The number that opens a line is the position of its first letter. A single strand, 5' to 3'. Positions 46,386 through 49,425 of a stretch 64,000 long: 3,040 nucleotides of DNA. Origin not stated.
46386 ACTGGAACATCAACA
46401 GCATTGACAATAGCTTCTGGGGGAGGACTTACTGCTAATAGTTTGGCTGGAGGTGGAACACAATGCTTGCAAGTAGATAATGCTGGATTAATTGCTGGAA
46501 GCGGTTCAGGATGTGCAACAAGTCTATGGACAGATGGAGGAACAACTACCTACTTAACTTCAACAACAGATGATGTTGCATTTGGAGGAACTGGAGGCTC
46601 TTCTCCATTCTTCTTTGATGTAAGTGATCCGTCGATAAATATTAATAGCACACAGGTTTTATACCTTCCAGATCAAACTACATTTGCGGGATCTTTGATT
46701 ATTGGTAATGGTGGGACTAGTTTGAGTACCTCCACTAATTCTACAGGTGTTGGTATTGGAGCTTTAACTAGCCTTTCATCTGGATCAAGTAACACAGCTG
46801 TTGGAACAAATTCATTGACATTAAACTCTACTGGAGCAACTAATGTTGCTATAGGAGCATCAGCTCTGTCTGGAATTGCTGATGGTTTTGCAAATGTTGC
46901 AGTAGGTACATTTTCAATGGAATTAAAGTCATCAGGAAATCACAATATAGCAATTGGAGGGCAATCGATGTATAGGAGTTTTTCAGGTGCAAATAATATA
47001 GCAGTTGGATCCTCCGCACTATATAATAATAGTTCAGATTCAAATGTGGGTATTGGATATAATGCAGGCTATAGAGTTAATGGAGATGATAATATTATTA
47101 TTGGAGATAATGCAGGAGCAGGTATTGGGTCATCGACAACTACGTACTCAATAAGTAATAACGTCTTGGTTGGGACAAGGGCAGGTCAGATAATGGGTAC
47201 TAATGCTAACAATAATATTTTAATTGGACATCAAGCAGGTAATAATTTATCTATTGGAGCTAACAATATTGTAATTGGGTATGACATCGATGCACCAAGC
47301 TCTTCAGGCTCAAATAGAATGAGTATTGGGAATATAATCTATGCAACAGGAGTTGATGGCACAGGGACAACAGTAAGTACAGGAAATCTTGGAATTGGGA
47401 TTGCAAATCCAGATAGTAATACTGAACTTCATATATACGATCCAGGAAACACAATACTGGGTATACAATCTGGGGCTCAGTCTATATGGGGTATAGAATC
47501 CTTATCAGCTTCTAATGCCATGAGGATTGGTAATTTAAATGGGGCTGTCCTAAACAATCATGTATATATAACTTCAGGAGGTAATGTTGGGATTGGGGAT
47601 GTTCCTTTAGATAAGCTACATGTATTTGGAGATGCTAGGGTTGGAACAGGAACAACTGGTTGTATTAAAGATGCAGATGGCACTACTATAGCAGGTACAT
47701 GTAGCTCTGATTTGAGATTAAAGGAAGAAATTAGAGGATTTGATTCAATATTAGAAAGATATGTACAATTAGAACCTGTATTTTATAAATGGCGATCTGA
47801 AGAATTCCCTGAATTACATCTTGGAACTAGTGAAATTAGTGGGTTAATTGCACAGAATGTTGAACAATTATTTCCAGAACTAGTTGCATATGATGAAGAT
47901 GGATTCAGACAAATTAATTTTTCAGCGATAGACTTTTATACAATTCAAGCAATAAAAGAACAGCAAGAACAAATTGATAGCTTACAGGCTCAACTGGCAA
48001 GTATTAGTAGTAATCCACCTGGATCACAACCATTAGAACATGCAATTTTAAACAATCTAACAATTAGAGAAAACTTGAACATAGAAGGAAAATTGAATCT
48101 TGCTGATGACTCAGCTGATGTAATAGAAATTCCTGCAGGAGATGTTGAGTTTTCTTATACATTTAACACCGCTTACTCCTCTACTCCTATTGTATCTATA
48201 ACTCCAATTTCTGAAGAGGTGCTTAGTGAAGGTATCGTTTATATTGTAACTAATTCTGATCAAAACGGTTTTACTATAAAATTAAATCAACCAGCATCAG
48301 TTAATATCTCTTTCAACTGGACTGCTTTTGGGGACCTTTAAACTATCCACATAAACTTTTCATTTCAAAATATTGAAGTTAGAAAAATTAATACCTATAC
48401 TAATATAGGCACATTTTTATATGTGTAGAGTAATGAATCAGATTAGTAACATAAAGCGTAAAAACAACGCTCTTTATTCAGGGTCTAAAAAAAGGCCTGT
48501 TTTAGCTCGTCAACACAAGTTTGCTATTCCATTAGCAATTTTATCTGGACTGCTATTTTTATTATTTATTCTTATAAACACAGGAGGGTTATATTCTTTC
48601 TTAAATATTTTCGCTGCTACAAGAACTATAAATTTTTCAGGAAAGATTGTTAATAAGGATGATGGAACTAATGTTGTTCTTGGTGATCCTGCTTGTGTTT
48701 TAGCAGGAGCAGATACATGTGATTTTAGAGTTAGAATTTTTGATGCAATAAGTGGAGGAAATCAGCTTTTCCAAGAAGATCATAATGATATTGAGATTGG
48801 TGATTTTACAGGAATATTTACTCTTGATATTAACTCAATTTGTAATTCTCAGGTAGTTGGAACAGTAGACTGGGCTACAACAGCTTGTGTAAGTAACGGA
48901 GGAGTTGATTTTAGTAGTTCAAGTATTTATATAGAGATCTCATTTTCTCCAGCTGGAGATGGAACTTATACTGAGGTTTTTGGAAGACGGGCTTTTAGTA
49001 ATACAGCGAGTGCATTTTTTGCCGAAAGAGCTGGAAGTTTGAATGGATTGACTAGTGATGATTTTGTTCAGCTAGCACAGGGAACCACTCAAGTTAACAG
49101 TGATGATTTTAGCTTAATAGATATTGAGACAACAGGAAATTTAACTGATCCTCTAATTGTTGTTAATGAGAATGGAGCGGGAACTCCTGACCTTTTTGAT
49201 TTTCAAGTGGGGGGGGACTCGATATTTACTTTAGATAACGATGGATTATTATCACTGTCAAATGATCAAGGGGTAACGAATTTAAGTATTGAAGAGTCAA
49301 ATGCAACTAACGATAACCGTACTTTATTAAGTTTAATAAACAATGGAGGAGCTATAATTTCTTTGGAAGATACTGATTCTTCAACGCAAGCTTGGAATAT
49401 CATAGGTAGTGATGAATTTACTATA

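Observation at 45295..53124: Two giant paralogous tail-fibre-like surface proteins with S74-type intramolecular chaperone motifs and SBBP beta-propeller repeats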

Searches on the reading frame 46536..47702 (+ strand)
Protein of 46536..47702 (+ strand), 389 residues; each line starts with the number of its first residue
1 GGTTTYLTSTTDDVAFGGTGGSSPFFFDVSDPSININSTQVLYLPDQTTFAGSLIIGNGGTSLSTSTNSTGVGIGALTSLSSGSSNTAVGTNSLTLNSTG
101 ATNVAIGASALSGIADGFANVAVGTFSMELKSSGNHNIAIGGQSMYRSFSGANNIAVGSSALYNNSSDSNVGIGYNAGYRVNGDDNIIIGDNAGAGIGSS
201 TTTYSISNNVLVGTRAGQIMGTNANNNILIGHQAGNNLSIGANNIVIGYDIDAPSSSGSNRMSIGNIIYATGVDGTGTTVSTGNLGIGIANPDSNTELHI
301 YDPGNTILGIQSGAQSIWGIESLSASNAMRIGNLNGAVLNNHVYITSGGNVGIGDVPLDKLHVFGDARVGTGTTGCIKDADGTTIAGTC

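Call 80: search_solved_structures(query=window:46536-47702:+, max_evalue=1, show_alignments=1)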
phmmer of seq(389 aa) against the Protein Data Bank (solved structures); distinct sequences matched with E-value up to 1: 0.

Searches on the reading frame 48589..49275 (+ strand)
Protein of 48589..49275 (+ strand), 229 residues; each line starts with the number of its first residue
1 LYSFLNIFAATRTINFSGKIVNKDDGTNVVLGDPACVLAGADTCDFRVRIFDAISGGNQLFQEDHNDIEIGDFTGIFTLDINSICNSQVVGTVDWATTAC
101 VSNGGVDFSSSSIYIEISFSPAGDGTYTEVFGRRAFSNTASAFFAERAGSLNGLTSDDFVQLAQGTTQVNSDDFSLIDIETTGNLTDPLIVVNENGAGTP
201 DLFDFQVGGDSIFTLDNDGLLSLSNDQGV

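Call 50: predict_structure(alignment_id=A3)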
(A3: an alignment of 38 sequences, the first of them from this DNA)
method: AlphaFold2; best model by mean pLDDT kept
length: 229 residues; sequences in the alignment: 38
mean_pLDDT: 78.1   pTM: 0.65
mean pLDDT of the five models: 78.1, 73.5, 71.5, 71.3, 69.6
residues with pLDDT >= 90: 91; 70-90: 61; 50-70: 54; < 50: 23
segments of 3 or more residues with pLDDT < 50: 1-6, 170-172, 174-176, 181-184
pLDDT, mean of each block of 10 residues (from residue 1): 45 88 92 90 95 96 95 87 88 83 89 94 94 84 66 66 50 49 55 58 78 84 71
secondary structure, 60 per line:
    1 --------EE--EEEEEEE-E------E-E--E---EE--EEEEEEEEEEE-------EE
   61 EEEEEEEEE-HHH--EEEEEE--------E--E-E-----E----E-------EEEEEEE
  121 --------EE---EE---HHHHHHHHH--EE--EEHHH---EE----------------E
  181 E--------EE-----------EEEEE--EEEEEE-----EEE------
elements in order: E13-19 E41-51 E59-69 E76-81 E114-120 H139-147 E203-207 E210-215 E221-223

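Call 54: search_protein_families(library=ncbifam, alignment_id=A3, max_evalue=0.01)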
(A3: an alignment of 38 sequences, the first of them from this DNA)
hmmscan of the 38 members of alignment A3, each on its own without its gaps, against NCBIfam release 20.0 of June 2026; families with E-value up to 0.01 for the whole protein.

A. member 1, seq(229 aa): 2 families
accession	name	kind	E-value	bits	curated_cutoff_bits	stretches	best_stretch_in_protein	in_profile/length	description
NF053851.1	Bdello_MAT_N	subfamily_domain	0.0018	18.1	60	0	7-162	10-160/162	mosaic adhesive trimer family chimeric fiber protein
NF006316.0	PRK08517.1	equivalog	0.0049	16.2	247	1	155-186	53-84/270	3'-5' exonuclease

B. families by the number of members that match (of 38 scanned): 3 families
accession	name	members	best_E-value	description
NF053851.1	Bdello_MAT_N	33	7.3e-12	mosaic adhesive trimer family chimeric fiber protein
NF006316.0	PRK08517.1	1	0.0049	3'-5' exonuclease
NF011777.0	PRK15240.1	1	0.0096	resistance to complement killing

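Call 55: fold_search(model_id=the predicted structure, library=pdb)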
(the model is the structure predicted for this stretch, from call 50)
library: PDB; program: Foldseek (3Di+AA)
matches with E <= 10: 1170; with E <= 0.001: 0
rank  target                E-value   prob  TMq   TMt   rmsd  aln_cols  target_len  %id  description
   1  6a6y_A                3.5e-02  0.44  0.19  0.25   7.3       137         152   10  Crystal Structure of Asf1 from Plasmodium falciparum (released 2018-07-18)
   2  6a6y_B                3.5e-02  0.33  0.17  0.23   7.7       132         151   11  Crystal Structure of Asf1 from Plasmodium falciparum (released 2018-07-18)
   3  6rpt_A                5.9e-02  0.77  0.25  0.44   6.6       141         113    8  Structure of tick complement inhibitor CirpT1 complexed with macroglobubulin domain 4 of human complement C5 (released 2020-01-08)
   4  7u7m_A                5.9e-02  0.23  0.20  0.16  10.2       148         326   11  Cryo-EM structure of the pancreatic ATP-sensitive potassium channel in the presence of carbamazepine and ATP with Kir6 (released 2022-08-31)
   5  7tys_A                5.9e-02  0.23  0.20  0.15  10.2       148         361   11  Cryo-EM structure of the pancreatic ATP-sensitive potassium channel bound to ATP and repaglinide with Kir6.2-CTD in th (released 2022-08-31)
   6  7uaa_A                7.8e-02  0.21  0.20  0.16  10.2       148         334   11  CryoEM structure of the pancreatic ATP-sensitive potassium channel in the ATP-bound state with Kir6.2-CTD in the up co (released 2022-08-31)
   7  6rpt_C                1.0e-01  0.72  0.26  0.45   6.5       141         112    8  Structure of tick complement inhibitor CirpT1 complexed with macroglobubulin domain 4 of human complement C5 (released 2020-01-08)
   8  7tyt_B                1.0e-01  0.16  0.18  0.14  10.5       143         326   10  Cryo-EM structure of the pancreatic ATP-sensitive potassium channel bound to ATP and repaglinide with Kir6.2-CTD in th (released 2022-08-31)
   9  6oe6_A                1.2e-01  0.80  0.23  0.37   4.9       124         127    9  Structure of a Uncharacterized protein from Leptospira interrogans serogroup Icterohaemorrhagiae serovar Copenhageni ( (released 2019-04-17)
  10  7u7m_C                1.3e-01  0.18  0.19  0.15  10.4       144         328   10  Cryo-EM structure of the pancreatic ATP-sensitive potassium channel in the presence of carbamazepine and ATP with Kir6 (released 2022-08-31)
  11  7tys_C                1.3e-01  0.18  0.19  0.14  10.4       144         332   10  Cryo-EM structure of the pancreatic ATP-sensitive potassium channel bound to ATP and repaglinide with Kir6.2-CTD in th (released 2022-08-31)
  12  7u6y_B                1.4e-01  0.14  0.18  0.14  10.5       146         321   10  Cryo-EM structure of the pancreatic ATP-sensitive potassium channel in the presence of glibenclamide and ATP with Kir6 (released 2022-08-31)
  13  9cx9_H                1.6e-01  0.28  0.20  0.32  10.5       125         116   10  Structure of SH3 domain of Src in complex with beta-arrestin 1 (released 2024-11-13)
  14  9dfx_B                1.6e-01  0.13  0.18  0.14  10.1       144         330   13  Cryo-EM structure of a SUR1/Kir6.2 ATP-sensitive potassium channel in the presence of Aekatperone in the closed confor (released 2025-02-12)
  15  9np8                  1.7e-01  0.20  0.18  0.07  11.0       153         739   10  Crystal structure of the inactive conformation of a glycoside hydrolase (CapGH2b) from the GH2 family in the space group (released 2025-11-12)
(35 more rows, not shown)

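Call 84: fold_search(model_id=the predicted structure, library=viral)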
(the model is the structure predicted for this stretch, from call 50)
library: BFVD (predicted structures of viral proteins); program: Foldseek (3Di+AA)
matches with E <= 10: 645; with E <= 0.001: 0
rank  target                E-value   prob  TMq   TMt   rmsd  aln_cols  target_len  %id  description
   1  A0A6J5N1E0            1.2e-03  0.96  0.28  0.18  13.3       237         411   12  Fibronectin type-III domain-containing protein [uncultured Caudovirales phage]
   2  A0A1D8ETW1            1.7e-02  0.97  0.28  0.49   5.8       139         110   12  Uncharacterized protein [Propionibacterium phage E1]
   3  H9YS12                1.8e-02  0.30  0.19  0.04  22.3       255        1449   16  (no name in the UniProt tables at hand)
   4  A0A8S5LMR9            6.1e-02  0.63  0.29  0.24  18.2       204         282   11  Uncharacterized protein [Podoviridae sp. ctiuS14]
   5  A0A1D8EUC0            6.1e-02  0.35  0.19  0.15   8.1       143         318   10  Minor tail protein [Propionibacterium phage G4]
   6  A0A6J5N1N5            6.5e-02  0.63  0.24  0.39   8.3       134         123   10  Uncharacterized protein [uncultured Caudovirales phage]
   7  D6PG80                7.3e-02  0.35  0.19  0.07  17.7       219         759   15  (no name in the UniProt tables at hand)
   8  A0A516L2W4            9.1e-02  0.38  0.24  0.13  11.7       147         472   13  (no name in the UniProt tables at hand)
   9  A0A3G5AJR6            1.0e-01  0.11  0.18  0.21  18.1       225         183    9  Uncharacterized protein [Sylvanvirus sp.]
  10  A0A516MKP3            1.1e-01  0.41  0.26  0.15   9.7       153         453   12  (no name in the UniProt tables at hand)
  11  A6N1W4                1.1e-01  0.33  0.21  0.26  13.1       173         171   16  Uncharacterized protein [Microbacterium phage Min1]
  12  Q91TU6                1.1e-01  0.14  0.21  0.14  19.5       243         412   12  T16 [Tupaiid herpesvirus 1 (strain 1)]
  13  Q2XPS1                1.1e-01  0.13  0.17  0.16  20.7       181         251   11  Capsid protein (Fragment) [Murine norovirus]
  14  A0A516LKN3            1.4e-01  0.25  0.23  0.12  10.7       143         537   11  (no name in the UniProt tables at hand)
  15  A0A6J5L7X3            1.4e-01  0.16  0.22  0.26  11.8       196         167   12  Uncharacterized protein [uncultured Caudovirales phage]
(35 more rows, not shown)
